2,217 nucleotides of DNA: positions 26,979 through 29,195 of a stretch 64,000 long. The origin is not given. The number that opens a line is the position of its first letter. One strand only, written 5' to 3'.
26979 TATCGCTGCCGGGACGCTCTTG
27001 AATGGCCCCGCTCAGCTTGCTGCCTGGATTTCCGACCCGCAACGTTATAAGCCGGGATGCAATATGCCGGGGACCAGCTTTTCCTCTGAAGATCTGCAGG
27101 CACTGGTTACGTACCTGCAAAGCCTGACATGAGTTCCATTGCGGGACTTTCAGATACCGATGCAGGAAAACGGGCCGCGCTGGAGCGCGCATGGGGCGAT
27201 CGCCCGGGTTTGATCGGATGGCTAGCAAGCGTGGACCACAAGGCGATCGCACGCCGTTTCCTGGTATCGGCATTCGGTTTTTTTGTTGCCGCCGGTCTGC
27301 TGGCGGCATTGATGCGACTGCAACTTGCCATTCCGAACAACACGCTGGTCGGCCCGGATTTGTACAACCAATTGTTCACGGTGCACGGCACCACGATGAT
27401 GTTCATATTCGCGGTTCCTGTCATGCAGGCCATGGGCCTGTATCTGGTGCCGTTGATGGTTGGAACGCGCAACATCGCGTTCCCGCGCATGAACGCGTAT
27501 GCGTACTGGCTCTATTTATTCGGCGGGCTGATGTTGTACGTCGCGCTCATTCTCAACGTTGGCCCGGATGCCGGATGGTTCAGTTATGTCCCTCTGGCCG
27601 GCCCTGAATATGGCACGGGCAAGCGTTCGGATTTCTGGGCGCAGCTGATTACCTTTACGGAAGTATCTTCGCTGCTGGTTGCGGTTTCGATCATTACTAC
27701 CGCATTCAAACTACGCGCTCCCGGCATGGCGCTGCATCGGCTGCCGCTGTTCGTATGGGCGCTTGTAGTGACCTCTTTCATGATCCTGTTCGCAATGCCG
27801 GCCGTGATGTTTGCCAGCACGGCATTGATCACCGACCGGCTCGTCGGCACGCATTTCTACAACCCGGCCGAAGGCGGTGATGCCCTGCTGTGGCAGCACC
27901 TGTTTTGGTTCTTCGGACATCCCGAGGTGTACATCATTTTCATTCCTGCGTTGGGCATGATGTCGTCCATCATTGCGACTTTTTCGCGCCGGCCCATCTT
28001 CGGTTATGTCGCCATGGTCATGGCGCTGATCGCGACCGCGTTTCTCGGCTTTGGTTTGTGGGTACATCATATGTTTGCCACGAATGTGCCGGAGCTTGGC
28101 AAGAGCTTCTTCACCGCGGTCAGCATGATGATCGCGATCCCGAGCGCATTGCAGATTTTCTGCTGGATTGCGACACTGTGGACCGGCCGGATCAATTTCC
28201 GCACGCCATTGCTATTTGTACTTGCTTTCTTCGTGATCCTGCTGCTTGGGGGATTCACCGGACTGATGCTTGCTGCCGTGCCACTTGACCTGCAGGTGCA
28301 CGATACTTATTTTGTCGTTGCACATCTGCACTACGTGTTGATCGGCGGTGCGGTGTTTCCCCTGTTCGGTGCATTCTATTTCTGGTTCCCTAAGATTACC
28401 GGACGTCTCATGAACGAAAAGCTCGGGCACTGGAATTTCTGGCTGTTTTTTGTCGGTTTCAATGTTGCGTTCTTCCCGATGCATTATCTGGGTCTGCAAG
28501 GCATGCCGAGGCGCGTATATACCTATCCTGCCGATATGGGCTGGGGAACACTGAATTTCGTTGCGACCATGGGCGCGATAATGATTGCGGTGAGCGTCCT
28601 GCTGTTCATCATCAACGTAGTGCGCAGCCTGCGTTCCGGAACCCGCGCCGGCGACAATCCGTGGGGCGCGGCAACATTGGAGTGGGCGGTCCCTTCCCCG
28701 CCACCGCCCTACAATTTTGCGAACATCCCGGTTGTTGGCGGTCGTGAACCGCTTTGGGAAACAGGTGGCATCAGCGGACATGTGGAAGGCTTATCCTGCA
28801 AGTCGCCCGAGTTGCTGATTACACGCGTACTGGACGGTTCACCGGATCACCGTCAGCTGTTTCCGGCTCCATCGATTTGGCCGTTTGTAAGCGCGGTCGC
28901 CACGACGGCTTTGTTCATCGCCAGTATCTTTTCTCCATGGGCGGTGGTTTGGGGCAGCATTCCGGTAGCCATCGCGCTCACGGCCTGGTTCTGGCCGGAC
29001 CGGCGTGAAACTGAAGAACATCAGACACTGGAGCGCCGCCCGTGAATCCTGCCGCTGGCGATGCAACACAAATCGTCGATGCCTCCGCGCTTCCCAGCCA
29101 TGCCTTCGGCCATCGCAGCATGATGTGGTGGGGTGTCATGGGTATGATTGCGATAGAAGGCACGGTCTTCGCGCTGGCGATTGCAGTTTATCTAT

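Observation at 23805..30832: PQQ-ADH, its own cytochrome c and a complete caa3-like oxidase chained by four consecutive 4-nt start/stop overlaps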

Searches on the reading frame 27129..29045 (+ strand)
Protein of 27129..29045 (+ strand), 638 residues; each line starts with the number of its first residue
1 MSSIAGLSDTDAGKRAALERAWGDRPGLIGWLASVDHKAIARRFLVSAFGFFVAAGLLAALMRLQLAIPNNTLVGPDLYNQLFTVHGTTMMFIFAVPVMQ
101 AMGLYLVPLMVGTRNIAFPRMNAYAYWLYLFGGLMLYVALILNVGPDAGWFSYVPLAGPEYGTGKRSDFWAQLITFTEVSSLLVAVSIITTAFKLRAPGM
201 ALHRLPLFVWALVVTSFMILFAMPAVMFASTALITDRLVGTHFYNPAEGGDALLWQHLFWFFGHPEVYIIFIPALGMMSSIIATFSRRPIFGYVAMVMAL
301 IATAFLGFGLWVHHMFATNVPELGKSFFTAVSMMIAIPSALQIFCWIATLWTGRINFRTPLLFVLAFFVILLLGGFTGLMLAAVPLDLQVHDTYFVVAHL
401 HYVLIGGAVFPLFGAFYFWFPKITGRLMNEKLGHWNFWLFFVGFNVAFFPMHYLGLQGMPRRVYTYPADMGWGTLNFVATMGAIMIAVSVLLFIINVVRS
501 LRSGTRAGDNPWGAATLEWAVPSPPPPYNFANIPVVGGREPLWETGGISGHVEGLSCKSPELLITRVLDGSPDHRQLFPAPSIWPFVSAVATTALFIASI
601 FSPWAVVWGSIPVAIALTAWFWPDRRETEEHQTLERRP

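Call 5: search_protein_families(library=pfam, proteins=[window:27129-29045:+])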
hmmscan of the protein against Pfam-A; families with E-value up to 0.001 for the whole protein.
window:27129-29045:+ (638 aa): 1 family
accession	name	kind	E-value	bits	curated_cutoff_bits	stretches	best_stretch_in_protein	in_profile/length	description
PF00115.25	COX1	-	1.2e-150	502.7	34.8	1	40-485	2-436/436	Cytochrome C and Quinol oxidase polypeptide I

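Call 6: search_protein_families(library=ncbifam, proteins=[window:27129-29045:+])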
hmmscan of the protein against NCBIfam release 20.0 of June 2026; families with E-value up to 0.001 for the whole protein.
window:27129-29045:+ (638 aa): 8 families
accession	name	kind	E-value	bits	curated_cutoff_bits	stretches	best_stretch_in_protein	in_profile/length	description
TIGR02891.1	CtaD_CoxA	equivalog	1.2e-211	703.8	670.75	1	31-536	1-504/504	cytochrome c oxidase subunit I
NF050116.1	cyt_aa3_Actin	exception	6.4e-171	569.7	880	1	31-543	2-514/522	aa3-type cytochrome oxidase subunit I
TIGR02882.1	QoxB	equivalog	1.3e-156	522.7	1015.5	1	31-544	44-558/643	cytochrome aa3 quinol oxidase subunit I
TIGR02843.1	CyoB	equivalog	1.2e-138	463.4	1020.35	1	30-545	46-566/646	cytochrome o ubiquinol oxidase subunit I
NF011592.0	PRK15017.1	equivalog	5.5e-115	385.6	1271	1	30-545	47-567/663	cytochrome o ubiquinol oxidase subunit I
NF041075.1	quin_ox_SoxB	equivalog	1.1e-24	87.2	700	1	49-404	5-354/468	proton pump complex quinol oxidase subunit SoxB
TIGR00780.1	ccoN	equivalog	1.1e-10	41.1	583.15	1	39-483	6-428/474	cytochrome-c oxidase, cbb3-type subunit I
NF011053.0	PRK14485.1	subfamily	4.7e-06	25.1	1080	1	39-486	13-433/716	putative bifunctional cbb3-type cytochrome c oxidase subunit I/II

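Call 14: find_homologous_proteins(query=window:27129-29045:+, max_evalue=1e-100)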
Query window:27129-29045:+ (638 aa): 7998 proteins with E <= 1e-100 among 8000 candidates; the best 120 are listed.
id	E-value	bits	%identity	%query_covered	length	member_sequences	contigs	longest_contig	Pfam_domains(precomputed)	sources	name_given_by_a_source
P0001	0.0e+0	1446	100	100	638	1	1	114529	PF00115.26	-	-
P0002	0.0e+0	1444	100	100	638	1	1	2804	PF00115.26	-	-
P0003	0.0e+0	1366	94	100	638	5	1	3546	PF00115.26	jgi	-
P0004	0.0e+0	1251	85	98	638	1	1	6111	PF00115.26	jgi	jgi:cytochrome c oxidase subunit I+III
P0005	0.0e+0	1162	77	99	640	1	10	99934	PF00115.26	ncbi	ncbi:MAG: cytochrome c oxidase subunit I [Burkholderiales bacterium]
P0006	0.0e+0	1160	76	99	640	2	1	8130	PF00115.26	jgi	jgi:cytochrome c oxidase subunit I+III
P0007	0.0e+0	1157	77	99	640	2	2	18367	PF00115.26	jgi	jgi:cytochrome c oxidase subunit I+III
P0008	0.0e+0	1151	77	100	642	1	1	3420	PF00115.26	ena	-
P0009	0.0e+0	1151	77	98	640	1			PF00115.26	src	-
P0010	0.0e+0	1150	76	99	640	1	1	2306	PF00115.26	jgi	jgi:cytochrome c oxidase subunit I+III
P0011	0.0e+0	1150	77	98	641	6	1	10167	PF00115.26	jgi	jgi:cytochrome c oxidase subunit I+III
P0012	0.0e+0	1149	77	100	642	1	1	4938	PF00115.26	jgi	jgi:cytochrome c oxidase subunit I+III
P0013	0.0e+0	1147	76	100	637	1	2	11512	PF00115.26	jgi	jgi:cytochrome c oxidase subunit 1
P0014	0.0e+0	1147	76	99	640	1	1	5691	PF00115.26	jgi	jgi:cytochrome c oxidase subunit I+III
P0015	0.0e+0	1146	77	100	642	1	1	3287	PF00115.26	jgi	-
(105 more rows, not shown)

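Call 15: find_related_loci(query=window:27129-29045:+, collection=genome_contigs, flank=10000)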
Query window:27129-29045:+ (638 aa) in genome_contigs; peptide patterns used: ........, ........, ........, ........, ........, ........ (x = any residue, [..] = any of these).
600 stretches matched a pattern (row limit reached: there are more); 600 encode a relative of the query (tblastn E <= 1e-3); the best 80 are kept; 80 distinct loci.
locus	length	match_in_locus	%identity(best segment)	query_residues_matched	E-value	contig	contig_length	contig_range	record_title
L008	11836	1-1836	74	27-638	0e+0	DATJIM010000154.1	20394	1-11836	MAG TPA_asm: Caldimonas sp. isolate SMAG_U15538 k141_119476, whole genome shotgun sequence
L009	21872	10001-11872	70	15-638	0e+0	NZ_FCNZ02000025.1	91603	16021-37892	Caballeronia telluris isolate LMG 22936, whole genome shotgun sequence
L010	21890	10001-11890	69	9-638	0e+0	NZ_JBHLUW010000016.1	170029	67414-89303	Paraburkholderia rhizosphaerae strain NCAIM B.02541 platanus_K_25_97_16, whole genome shotgun sequence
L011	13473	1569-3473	64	1-635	0e+0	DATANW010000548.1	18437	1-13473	MAG TPA_asm: Pyrinomonadaceae bacterium isolate SMAG_U7029 k141_225758, whole genome shotgun sequence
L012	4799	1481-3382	68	7-638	0e+0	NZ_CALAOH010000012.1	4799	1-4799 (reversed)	MAG: uncultured Azohydromonas sp. isolate SRR4028131_bin.25_CONCOCT_v1.1_MAG ERZ795039.20756, whole genome shotgun seque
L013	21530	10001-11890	67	9-638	0e+0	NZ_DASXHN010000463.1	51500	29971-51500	MAG: Paraburkholderia sp. isolate SMAG_U5194 k141_3402556, whole genome shotgun sequence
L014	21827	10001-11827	68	18-624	0e+0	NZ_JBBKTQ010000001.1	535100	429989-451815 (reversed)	Ramlibacter sp. AN1133 1, whole genome shotgun sequence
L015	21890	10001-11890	63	11-637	0e+0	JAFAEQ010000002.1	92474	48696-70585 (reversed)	MAG: Proteobacteria bacterium isolate OH_SBlB_140 k127_316234, whole genome shotgun sequence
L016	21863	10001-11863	63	10-630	0e+0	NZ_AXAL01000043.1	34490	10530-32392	Mesorhizobium loti CJ3sym A3A9DRAFT_scaffold_41.42_C, whole genome shotgun sequence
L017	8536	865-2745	64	8-635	0e+0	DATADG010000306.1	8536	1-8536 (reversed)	MAG TPA_asm: Gemmatimonadales bacterium isolate SMAG_U6744 k141_2864200, whole genome shotgun sequence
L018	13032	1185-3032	61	16-629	0e+0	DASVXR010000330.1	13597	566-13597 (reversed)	MAG TPA_asm: Sphingomicrobium sp. isolate SMAG_U2580 k141_685750, whole genome shotgun sequence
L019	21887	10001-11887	61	9-636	0e+0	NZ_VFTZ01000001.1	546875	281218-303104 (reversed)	Mesorhizobium sp. B2-7-2 contig_1, whole genome shotgun sequence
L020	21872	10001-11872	61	5-630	0e+0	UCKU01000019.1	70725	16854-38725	Rhizobiales bacterium isolate AFS095166 genome assembly, contig: contig_19, whole genome shotgun sequence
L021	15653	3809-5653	59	15-631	0e+0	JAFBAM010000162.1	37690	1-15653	MAG: Sphingomonas sp. isolate CP_BM_RX_R9_31 BM_RX_R9_k147_818325, whole genome shotgun sequence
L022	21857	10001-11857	71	20-638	0e+0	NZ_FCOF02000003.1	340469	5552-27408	Caballeronia catudaia isolate LMG 29318, whole genome shotgun sequence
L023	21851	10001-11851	57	16-630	0e+0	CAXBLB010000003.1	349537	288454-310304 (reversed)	MAG TPA_asm: uncultured Halieaceae bacterium isolate ERR2762116_binner12_Refined_124 genome assembly, contig: ERZ3422114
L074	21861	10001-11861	59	11-630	4e-157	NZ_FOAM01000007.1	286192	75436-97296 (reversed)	Xaviernesmea oryzae strain CGMCC 1.7048, whole genome shotgun sequence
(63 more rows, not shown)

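Call 41: search_solved_structures(query=window:27129-29045:+, max_evalue=1e-50, show_alignments=2)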
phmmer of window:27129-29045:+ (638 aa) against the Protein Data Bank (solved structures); distinct sequences matched with E-value up to 1e-50: 41.
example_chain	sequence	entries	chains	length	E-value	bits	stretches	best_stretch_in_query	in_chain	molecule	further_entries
6adq_F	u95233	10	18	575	6.6e-145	487.4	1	22-544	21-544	Cytochrome c oxidase subunit 1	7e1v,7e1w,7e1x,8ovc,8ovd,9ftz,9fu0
7rh6_R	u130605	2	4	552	8e-145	487.2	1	23-544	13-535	Cytochrome c oxidase subunit 1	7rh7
7rh5_R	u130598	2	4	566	8.6e-145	487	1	23-544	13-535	Cytochrome c oxidase subunit 1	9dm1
8hcr_F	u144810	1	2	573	2.4e-142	478.9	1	31-544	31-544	Probable cytochrome c oxidase subunit 1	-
9wcx_I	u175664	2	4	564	3.4e-142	478.5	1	31-544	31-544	Cytochrome c oxidase subunit 1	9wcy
6koc_A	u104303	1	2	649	7.4e-142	477.4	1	31-540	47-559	AA3-600 quinol oxidase subunit I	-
6kob_A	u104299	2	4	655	7.7e-142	477.3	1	31-540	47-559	AA3-600 quinol oxidase subunit I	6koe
6hwh_V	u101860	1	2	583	3.9e-141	475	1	31-544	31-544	Cytochrome c oxidase subunit 1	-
7q21_D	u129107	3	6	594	2.6e-133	449.1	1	25-544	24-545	Cytochrome c oxidase subunit 1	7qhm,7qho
7jro_a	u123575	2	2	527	1.3e-132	446.8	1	29-536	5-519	COX1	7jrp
2yev_A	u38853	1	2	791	9.4e-130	437.4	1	31-633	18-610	CYTOCHROME C OXIDASE POLYPEPTIDE I+III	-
1m56_A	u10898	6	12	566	4.4e-123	415.3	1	67-535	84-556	CYTOCHROME C OXIDASE | Cytochrome c oxidase subunit 1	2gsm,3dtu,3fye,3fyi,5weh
6pw0_A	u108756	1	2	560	9.1e-123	414.3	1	67-534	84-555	Cytochrome c oxidase subunit 1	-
1m57_A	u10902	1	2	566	1.3e-122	413.8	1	67-535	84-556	CYTOCHROME C OXIDASE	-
6ci0_A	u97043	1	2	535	7.7e-122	411.2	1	67-530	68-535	Cytochrome c oxidase subunit 1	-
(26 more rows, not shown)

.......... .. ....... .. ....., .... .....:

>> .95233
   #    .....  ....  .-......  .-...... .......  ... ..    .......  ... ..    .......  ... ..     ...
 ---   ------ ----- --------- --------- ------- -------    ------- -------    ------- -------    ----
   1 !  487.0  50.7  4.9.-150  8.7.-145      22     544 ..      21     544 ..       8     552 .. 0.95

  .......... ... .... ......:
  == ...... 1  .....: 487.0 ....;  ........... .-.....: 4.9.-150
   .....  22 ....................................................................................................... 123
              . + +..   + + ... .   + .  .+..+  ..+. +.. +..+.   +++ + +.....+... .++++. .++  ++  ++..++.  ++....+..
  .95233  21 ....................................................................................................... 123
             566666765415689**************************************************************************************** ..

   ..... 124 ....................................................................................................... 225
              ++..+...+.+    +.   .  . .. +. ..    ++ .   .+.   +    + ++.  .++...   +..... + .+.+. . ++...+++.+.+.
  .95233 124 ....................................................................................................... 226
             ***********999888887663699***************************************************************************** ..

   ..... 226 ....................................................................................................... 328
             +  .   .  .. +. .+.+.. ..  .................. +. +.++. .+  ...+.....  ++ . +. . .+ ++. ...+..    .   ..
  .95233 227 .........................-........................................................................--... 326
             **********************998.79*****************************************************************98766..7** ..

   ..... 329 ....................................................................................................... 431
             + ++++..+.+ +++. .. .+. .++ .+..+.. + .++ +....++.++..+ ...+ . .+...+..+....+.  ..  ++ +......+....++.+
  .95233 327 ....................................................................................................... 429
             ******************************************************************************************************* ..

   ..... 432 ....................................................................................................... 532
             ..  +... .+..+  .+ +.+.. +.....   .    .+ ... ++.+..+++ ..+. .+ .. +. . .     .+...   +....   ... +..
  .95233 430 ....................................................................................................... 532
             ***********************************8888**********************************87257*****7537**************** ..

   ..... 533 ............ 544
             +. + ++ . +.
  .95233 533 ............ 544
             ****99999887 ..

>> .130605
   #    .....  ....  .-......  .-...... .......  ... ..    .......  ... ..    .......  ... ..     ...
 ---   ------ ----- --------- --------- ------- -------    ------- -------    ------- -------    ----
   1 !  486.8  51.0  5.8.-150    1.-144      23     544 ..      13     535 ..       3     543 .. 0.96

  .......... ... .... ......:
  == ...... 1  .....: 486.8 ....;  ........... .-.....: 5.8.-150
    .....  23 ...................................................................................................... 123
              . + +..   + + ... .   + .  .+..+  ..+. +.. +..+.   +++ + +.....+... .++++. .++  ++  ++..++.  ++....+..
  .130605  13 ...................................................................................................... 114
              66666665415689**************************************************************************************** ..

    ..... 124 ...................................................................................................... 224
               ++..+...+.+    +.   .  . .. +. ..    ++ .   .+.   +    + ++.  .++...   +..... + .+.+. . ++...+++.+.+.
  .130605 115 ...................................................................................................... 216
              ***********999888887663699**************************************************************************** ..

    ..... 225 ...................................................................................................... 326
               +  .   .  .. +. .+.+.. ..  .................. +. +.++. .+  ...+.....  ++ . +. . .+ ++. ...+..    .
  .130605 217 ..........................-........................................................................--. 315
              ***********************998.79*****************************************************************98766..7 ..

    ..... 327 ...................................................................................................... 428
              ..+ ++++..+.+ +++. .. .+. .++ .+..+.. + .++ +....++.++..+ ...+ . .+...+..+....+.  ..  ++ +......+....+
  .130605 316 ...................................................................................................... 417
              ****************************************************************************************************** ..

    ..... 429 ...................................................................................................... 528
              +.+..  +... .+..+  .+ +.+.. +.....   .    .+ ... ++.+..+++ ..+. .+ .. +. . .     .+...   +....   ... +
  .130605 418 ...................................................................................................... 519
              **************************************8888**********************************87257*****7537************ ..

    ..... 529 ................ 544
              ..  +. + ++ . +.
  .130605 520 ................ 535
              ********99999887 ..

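Call 51: search_protein_families(library=pfam, proteins=[L016:5933-8347:+, L020:5794-8388:+, L074:5938-8343:+, L010:6198-8594:-, L022:6487-8850:-, L019:7092-8777:-, L009:8237-8734:+, L013:8006-8518:+, L023:7874-8566:-, L009:7797-8159:+])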
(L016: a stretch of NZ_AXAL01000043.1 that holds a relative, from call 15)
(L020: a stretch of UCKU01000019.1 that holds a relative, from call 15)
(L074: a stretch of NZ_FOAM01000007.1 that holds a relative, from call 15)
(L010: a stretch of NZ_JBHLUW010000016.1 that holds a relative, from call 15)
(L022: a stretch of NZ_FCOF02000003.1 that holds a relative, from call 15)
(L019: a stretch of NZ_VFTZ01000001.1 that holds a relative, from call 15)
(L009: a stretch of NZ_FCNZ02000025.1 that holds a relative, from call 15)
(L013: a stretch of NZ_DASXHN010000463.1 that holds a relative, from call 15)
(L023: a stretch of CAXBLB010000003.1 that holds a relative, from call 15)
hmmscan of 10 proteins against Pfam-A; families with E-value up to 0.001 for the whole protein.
L016:5933-8347:+ (804 aa): 2 families
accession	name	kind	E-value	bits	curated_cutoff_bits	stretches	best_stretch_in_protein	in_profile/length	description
PF00384.28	Molybdopterin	-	3.3e-19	69.6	24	1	121-477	1-238/353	Molybdopterin oxidoreductase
PF01568.27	Molydop_binding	-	3.1e-08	34.1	26.8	1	686-792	1-108/110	Molydopterin dinucleotide binding domain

L020:5794-8388:+ (864 aa): 2 families
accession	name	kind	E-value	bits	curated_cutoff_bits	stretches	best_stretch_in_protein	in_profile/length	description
PF00384.28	Molybdopterin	-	1.2e-15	57.8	24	1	179-508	1-228/353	Molybdopterin oxidoreductase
PF01568.27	Molydop_binding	-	1.2e-07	32.1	26.8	1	744-850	1-108/110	Molydopterin dinucleotide binding domain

L074:5938-8343:+ (801 aa): 2 families
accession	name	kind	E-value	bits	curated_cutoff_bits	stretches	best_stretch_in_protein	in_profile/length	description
PF00384.28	Molybdopterin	-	3.1e-16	59.8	24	1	117-525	1-290/353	Molybdopterin oxidoreductase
PF01568.27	Molydop_binding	-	3.1e-07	30.9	26.8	1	681-787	1-108/110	Molydopterin dinucleotide binding domain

L010:6198-8594:- (798 aa): 3 families
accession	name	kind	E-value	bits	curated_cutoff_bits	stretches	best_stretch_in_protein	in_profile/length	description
PF01011.28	PQQ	-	1.1e-230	767.8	26.7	1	168-771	1-595/595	Glucose/ethanol/alcohol dehydrogenase, beta-propeller domain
PF13360.13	PQQ_2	-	4.3e-19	69.5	27.6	2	677-776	3-82/233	Outer membrane protein assembly factor BamB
PF13570.13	Beta-prop_ACSF4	-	0.00093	19.1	133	0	677-765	155-225/329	Beta-alanine-activating enzyme, beta-propeller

L022:6487-8850:- (787 aa): 2 families
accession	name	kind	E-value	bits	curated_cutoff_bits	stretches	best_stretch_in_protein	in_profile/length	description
PF00384.28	Molybdopterin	-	4.9e-23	82.2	24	1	129-508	1-291/353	Molybdopterin oxidoreductase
PF01568.27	Molydop_binding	-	2.7e-05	24.6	26.8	1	666-720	1-54/110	Molydopterin dinucleotide binding domain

L019:7092-8777:- (561 aa): 0 families

L009:8237-8734:+ (165 aa): 2 families
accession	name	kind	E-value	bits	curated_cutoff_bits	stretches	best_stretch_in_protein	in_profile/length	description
PF04120.17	Iron_permease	-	2.7e-52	176.4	25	1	33-149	1-117/128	Low affinity iron permease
PF07907.16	YibE_F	-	9.8e-05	22.4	27.2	1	35-103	10-78/241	YibE/F-like protein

L013:8006-8518:+ (170 aa): 0 families

L023:7874-8566:- (230 aa): 0 families

L009:7797-8159:+ (120 aa): 0 families
